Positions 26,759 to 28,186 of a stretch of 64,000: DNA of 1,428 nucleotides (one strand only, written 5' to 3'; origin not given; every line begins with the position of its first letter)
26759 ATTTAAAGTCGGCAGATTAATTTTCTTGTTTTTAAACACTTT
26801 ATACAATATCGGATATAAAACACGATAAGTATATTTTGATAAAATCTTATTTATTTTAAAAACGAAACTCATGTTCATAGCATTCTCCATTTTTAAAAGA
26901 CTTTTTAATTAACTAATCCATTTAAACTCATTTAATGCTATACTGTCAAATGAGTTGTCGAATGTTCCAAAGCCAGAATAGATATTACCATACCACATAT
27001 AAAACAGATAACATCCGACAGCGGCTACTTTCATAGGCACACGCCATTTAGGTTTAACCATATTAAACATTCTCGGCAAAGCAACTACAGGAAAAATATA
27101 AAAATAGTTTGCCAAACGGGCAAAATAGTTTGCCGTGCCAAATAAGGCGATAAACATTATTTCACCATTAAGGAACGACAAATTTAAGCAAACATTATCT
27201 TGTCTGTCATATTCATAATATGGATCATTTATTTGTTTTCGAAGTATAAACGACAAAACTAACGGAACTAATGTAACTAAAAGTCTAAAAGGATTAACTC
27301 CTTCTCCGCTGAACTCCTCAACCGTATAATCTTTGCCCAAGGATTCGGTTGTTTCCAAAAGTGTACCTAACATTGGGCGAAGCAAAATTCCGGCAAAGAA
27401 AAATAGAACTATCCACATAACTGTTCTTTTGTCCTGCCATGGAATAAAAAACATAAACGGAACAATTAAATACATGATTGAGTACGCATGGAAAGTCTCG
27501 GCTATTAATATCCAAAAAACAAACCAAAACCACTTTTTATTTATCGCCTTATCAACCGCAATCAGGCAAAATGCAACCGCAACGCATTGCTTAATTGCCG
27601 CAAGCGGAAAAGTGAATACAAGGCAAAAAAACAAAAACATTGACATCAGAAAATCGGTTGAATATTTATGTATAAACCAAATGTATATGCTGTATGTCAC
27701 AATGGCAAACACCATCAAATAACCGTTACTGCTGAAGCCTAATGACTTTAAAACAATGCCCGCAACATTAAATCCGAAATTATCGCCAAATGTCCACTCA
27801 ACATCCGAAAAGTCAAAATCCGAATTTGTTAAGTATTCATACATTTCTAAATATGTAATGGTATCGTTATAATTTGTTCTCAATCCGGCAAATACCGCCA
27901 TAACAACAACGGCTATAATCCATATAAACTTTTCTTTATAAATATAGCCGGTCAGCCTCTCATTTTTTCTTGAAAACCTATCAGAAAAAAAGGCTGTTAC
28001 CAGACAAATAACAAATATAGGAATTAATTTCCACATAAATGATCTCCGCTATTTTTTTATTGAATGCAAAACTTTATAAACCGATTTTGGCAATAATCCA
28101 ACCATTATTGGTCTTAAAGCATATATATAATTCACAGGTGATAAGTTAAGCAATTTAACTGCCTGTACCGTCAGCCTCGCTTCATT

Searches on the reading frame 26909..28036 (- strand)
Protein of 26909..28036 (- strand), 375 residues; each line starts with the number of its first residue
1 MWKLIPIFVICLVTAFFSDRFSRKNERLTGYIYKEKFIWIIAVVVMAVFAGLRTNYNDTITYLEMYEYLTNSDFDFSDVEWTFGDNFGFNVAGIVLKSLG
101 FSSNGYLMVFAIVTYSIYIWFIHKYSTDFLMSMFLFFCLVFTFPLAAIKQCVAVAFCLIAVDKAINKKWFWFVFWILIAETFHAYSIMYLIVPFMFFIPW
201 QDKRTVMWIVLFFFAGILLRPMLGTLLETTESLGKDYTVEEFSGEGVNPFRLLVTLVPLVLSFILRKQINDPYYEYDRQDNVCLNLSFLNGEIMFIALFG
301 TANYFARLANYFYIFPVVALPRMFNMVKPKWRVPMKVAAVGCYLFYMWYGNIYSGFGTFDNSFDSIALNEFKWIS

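Call 31: search_protein_families(library=pfam, proteins=[window:26909-28036:-], max_evalue=0.00001)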
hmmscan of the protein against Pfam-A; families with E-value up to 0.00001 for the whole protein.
window:26909-28036:- (375 aa): 1 family
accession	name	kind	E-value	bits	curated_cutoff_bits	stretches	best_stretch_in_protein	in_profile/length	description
PF14897.12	EpsG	-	1.8e-39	136.2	30.1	1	37-355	2-316/326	EpsG family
